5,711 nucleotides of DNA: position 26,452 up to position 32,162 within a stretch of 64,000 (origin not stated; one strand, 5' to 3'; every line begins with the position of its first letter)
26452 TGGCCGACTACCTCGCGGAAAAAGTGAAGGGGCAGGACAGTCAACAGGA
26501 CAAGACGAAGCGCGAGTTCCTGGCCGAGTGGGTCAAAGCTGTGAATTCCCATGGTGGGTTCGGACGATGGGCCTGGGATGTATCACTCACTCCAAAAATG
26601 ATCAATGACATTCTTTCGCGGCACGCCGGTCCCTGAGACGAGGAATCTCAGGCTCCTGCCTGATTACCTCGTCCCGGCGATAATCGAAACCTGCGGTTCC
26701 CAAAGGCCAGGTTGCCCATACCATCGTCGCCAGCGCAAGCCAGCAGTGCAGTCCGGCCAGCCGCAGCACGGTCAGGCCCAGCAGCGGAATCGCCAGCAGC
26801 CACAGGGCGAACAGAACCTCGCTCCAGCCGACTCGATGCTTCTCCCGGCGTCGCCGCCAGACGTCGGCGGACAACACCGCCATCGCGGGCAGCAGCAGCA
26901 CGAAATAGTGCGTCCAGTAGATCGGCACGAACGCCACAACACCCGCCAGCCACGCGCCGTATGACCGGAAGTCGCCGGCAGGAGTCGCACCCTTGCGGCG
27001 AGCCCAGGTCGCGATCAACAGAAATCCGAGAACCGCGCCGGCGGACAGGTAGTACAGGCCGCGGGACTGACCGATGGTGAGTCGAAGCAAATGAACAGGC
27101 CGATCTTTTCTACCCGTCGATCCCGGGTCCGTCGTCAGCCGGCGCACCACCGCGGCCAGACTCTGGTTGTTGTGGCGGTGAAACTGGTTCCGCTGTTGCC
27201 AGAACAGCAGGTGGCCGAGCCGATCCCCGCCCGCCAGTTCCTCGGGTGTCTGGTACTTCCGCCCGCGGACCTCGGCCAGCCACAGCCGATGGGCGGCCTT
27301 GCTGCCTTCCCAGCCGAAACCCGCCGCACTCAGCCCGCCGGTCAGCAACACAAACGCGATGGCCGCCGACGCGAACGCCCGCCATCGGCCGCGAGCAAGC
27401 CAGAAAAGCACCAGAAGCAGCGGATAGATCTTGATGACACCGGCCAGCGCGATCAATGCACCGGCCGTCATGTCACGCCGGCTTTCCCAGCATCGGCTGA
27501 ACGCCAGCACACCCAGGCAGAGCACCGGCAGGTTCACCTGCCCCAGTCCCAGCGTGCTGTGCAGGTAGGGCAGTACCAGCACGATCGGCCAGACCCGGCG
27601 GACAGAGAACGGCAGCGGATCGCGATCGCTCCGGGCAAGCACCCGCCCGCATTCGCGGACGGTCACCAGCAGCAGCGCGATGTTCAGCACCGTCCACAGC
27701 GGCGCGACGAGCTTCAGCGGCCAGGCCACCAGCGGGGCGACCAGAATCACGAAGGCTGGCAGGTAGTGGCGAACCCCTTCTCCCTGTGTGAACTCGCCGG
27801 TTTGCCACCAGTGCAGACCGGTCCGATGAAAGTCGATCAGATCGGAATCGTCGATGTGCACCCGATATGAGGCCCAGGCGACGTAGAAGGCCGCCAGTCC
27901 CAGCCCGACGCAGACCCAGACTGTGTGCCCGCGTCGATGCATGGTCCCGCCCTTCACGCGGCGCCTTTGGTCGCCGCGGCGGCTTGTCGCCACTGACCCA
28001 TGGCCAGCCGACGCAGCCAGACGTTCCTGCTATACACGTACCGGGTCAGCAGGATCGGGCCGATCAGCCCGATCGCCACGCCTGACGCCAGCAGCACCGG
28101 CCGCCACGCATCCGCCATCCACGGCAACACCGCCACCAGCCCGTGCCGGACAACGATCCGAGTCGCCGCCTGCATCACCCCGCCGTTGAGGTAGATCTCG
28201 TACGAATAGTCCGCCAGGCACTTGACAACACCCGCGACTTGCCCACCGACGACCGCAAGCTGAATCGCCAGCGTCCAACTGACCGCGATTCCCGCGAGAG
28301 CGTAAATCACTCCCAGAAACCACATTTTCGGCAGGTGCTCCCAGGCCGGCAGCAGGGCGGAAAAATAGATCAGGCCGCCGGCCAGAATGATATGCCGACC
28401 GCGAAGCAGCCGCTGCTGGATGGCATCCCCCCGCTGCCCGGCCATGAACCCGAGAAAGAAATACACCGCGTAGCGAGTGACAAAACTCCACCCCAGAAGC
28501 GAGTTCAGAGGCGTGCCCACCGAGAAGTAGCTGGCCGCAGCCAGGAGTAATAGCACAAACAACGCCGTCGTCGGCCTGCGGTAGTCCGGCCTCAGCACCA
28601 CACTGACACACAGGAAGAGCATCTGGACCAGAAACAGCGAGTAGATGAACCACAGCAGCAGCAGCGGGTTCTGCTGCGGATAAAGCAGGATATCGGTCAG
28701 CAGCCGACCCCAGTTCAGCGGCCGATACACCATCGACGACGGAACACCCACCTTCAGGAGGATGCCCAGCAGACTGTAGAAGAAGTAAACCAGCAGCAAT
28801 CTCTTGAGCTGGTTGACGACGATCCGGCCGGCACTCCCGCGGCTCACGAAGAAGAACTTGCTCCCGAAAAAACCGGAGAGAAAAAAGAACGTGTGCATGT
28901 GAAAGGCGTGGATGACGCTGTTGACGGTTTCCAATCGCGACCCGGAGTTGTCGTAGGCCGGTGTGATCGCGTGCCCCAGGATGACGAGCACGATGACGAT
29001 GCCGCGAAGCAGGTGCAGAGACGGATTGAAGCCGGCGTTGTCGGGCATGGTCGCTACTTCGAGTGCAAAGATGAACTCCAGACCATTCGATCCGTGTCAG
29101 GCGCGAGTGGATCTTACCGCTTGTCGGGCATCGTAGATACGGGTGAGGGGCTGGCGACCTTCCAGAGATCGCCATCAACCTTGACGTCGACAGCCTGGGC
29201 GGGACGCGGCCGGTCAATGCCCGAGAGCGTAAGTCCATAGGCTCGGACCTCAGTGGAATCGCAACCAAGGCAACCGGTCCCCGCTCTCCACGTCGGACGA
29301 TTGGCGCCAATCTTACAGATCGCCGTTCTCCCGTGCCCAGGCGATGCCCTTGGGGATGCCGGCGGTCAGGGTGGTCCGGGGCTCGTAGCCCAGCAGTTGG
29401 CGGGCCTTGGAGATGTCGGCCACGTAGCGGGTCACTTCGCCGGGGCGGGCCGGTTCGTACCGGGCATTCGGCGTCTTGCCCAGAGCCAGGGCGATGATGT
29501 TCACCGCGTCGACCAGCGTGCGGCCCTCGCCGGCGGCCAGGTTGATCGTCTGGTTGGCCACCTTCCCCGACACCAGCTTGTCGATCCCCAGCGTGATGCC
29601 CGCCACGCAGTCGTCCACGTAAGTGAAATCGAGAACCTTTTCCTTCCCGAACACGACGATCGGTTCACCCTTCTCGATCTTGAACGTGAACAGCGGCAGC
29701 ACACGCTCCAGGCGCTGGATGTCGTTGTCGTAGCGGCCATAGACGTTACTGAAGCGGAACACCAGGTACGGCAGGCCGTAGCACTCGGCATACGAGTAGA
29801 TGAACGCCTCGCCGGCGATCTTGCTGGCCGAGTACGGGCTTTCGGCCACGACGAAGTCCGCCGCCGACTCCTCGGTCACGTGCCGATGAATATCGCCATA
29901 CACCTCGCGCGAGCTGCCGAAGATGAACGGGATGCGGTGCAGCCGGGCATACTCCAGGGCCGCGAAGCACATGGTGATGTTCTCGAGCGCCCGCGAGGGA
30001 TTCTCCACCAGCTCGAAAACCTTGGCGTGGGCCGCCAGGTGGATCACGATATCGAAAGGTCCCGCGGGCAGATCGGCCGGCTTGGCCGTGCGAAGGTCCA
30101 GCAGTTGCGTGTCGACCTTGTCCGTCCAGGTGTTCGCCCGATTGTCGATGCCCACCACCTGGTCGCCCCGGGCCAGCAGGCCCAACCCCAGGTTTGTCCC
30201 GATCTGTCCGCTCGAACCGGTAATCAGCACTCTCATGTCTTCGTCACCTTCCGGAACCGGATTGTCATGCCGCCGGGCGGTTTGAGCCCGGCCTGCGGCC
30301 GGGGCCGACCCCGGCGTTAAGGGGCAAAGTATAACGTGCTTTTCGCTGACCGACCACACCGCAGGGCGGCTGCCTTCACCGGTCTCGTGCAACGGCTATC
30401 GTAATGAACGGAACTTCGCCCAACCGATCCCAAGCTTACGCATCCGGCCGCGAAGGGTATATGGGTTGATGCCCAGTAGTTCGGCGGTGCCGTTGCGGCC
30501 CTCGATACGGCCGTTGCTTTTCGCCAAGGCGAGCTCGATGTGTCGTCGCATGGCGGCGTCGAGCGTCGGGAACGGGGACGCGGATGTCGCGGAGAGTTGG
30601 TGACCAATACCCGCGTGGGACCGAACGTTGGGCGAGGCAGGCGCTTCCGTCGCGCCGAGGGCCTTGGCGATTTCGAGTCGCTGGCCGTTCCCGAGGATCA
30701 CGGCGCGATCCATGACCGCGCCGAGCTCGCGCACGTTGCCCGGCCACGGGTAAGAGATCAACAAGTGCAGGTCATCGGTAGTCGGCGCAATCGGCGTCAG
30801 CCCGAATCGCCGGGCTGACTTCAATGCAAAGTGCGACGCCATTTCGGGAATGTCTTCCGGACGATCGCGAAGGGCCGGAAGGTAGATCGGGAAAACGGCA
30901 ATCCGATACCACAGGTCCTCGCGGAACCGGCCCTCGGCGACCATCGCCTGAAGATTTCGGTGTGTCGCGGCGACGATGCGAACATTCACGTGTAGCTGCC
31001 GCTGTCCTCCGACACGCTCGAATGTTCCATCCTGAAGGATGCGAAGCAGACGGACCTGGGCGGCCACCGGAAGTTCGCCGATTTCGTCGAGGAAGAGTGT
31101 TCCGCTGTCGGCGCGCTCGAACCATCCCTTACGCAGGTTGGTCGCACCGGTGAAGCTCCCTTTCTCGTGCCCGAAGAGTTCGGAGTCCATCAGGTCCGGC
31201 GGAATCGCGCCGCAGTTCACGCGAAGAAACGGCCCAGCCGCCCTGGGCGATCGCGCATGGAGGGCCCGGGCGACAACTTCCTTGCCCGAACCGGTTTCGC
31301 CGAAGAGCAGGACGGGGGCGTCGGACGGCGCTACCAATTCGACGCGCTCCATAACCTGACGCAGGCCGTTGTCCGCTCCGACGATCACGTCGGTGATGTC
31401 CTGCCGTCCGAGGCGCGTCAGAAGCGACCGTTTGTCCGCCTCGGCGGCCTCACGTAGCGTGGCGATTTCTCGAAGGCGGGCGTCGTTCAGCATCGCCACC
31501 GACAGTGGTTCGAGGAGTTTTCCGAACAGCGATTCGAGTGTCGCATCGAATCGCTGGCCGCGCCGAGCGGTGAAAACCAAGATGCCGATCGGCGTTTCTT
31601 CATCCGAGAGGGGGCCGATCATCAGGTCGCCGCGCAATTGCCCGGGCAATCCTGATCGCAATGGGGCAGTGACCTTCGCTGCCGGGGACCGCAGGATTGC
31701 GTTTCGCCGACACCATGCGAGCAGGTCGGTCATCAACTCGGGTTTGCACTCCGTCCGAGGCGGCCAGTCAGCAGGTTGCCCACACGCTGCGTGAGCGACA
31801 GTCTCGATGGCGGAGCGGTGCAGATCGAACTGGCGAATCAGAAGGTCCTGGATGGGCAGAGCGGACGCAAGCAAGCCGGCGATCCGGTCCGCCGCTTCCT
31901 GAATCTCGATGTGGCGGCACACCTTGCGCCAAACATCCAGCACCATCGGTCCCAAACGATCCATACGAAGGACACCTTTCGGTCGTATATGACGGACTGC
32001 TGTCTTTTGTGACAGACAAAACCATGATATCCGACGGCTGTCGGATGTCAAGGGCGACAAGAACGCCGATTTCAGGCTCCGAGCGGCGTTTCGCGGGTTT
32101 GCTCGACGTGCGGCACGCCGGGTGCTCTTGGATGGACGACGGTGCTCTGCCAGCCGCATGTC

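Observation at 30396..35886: NifA-like sigma-54 activator divergent from an ATGA-chained operon: orphan ABC ATPase, G3E GTPase, NifS, Cys-rich Fe-S protein (candidate uncharacterised metallocluster/sulfur-trafficking system)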

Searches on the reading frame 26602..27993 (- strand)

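Call 50: search_protein_families(library=pfam, proteins=[window:26602-27993:-], max_evalue=0.001)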
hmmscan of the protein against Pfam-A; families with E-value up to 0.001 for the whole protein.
window:26602-27993:- (463 aa): 1 family
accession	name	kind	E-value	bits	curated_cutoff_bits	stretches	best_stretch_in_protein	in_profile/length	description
PF09594.16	GT87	-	2.3e-22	80.3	25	1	76-348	2-230/237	Glycosyltransferase family 87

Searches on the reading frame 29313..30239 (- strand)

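Call 50: search_protein_families(library=pfam, proteins=[window:29313-30239:-], max_evalue=0.001)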
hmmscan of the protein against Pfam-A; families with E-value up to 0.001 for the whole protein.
window:29313-30239:- (308 aa): 4 families
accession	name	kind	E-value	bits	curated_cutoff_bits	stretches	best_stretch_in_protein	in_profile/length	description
PF01370.27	Epimerase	-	2e-39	135.9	20.9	1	4-233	1-238/240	NAD dependent epimerase/dehydratase family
PF16363.11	GDP_Man_Dehyd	-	5.6e-36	125.1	27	1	5-295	1-329/332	GDP-mannose 4,6 dehydratase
PF04321.23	RmlD_sub_bind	-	2e-12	47.3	27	1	2-174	1-159/287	RmlD substrate binding domain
PF07993.18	NAD_binding_4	-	3.4e-08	33.4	20.1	1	59-213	86-256/258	Male sterility protein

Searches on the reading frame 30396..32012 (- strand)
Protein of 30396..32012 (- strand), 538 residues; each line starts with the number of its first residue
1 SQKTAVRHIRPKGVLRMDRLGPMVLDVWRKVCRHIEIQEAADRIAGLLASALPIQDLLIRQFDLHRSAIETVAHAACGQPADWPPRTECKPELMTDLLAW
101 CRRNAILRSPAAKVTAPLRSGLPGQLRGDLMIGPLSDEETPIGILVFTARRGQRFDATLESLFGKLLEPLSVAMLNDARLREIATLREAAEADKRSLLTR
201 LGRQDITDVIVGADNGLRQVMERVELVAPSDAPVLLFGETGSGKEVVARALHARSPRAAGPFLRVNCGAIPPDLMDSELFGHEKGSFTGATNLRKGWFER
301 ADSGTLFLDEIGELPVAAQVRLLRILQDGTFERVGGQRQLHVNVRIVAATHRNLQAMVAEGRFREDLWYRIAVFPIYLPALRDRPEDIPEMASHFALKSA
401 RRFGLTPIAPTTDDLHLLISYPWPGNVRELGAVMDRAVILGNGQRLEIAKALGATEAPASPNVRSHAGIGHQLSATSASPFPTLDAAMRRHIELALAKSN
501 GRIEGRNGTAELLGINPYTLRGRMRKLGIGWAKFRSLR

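Call 3: search_protein_families(library=pfam, proteins=[window:30396-32012:-], max_evalue=0.01)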
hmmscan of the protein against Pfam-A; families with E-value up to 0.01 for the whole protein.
window:30396-32012:- (538 aa): 7 families
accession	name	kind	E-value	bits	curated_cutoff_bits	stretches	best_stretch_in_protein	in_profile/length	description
PF00158.32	Sigma54_activat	-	1.7e-69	233.3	20.2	1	210-376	1-167/168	Sigma-54 interaction domain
PF14532.12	Sigma54_activ_2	-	7.2e-21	75.3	25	1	217-381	7-138/138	Sigma-54 interaction domain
PF25601.1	AAA_lid_14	-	6.3e-16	58.4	27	1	382-449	1-68/87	AAA+ ATPase lid domain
PF07728.20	AAA_5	-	2.7e-05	24.6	22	1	233-353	1-124/139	AAA domain (dynein-related subfamily)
PF01078.27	Mg_chelatase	-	0.00035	20.5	20.3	0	289-348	93-154/207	Magnesium chelatase, subunit ChlI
PF02954.25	HTH_8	-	0.00056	20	22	1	489-527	7-42/42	Bacterial regulatory protein, Fis family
PF13191.12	AAA_16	-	0.0094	16.9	32.6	0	217-270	12-63/167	AAA ATPase domain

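Call 4: search_protein_families(library=ncbifam, proteins=[window:30396-32012:-], max_evalue=0.01)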
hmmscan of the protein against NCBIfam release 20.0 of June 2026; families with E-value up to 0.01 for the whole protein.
window:30396-32012:- (538 aa): 29 families (the best 25 are shown)
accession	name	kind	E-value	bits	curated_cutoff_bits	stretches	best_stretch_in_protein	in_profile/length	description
NF003451.0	PRK05022.1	equivalog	9.9e-98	328.1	476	1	134-528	119-509/512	nitric oxide reductase transcriptional regulator NorR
TIGR01817.1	nifA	equivalog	1.8e-97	327.4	528.85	1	138-452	119-439/534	nif-specific transcriptional activator NifA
NF038308.1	RNA_repair_RtcR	equivalog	6.8e-92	309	650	1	202-452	174-433/530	RNA repair transcriptional activator RtcR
NF011958.0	PRK15429.1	equivalog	1.2e-91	308.4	830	1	130-530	300-687/692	formate hydrogenlyase transcriptional activator FlhA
TIGR01818.1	ntrC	equivalog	3.5e-89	299.7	558.6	1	196-526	122-462/463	nitrogen regulation protein NR(I)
NF008469.0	PRK11361.1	equivalog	4.6e-89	299.2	714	1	163-529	100-456/461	acetoacetate metabolism transcriptional regulator AtoC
TIGR02915.1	PEP_resp_reg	equivalog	1.3e-86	291.2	502.6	1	190-529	122-444/445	PEP-CTERM-box response regulator transcription factor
NF050807.1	TransRegFlbDCaul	equivalog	1.5e-83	281.2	750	1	209-526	119-437/454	sigma-54-dependent transcriptional regulator FlbD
NF041552.1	TF_PrdR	equivalog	6.9e-83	278.9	795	1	205-448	264-507/577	sigma-54 dependent transcriptional regulator PrdR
TIGR02974.1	phageshock_pspF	equivalog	1.2e-79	268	443.55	1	211-448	2-240/336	phage shock protein operon transcriptional activator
TIGR02329.1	propionate_PrpR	equivalog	4.4e-79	266.5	499.2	1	174-525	185-525/526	propionate catabolism operon regulatory protein PrpR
NF008176.1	PRK10923.1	equivalog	1.3e-76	258.1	620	1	204-448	135-378/469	nitrogen regulation protein NR(I)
NF007689.0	PRK10365.1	equivalog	6e-75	252.7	760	1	208-446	139-377/441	sigma-54-dependent response regulator transcription factor ZraR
NF041906.1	V4R_TF_MobR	exception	8e-75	252.3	999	1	185-526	209-543/544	phenol degradation transcriptional regulator MobR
NF011953.0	PRK15424.1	equivalog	2.4e-74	250.9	703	1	188-526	203-533/538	propionate catabolism operon regulatory protein PrpR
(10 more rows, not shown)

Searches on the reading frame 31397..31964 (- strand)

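Call 65: search_protein_families(library=pfam, proteins=[window:31397-31964:-], max_evalue=0.1)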
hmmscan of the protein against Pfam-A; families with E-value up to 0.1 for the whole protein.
window:31397-31964:- (189 aa): 0 families

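Call 75: search_solved_structures(query=window:31397-31964:-, max_evalue=10)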
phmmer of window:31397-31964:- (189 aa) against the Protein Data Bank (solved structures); distinct sequences matched with E-value up to 10: 0.

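Call 76: search_protein_families(library=ncbifam, proteins=[window:31397-31964:-], max_evalue=0.01)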
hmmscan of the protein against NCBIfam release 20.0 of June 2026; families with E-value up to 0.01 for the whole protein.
window:31397-31964:- (189 aa): 0 families
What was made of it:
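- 30396..31964 (-): Sigma-54 enhancer-binding protein, 522 aa from ATG 31964. It has an N-terminal sensor domain of unknown type, an AAA+ sigma-54 interaction domain with a GSFTGA loop, and a Fis-type HTH. The N-terminal 189 aa have no family match (calls 65, 75, 76).
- On Sigma-54 enhancer-binding proteins (NifA/NorR/FhlA type): The N-terminal 189 aa match no Pfam or NCBIfam family and no PDB sequence (calls 65, 75, 76).
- Checked: The activator's N-terminal 189 aa match no Pfam or NCBIfam family and no PDB sequence, so 'GAF' is unproven (calls 65, 75, 76).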
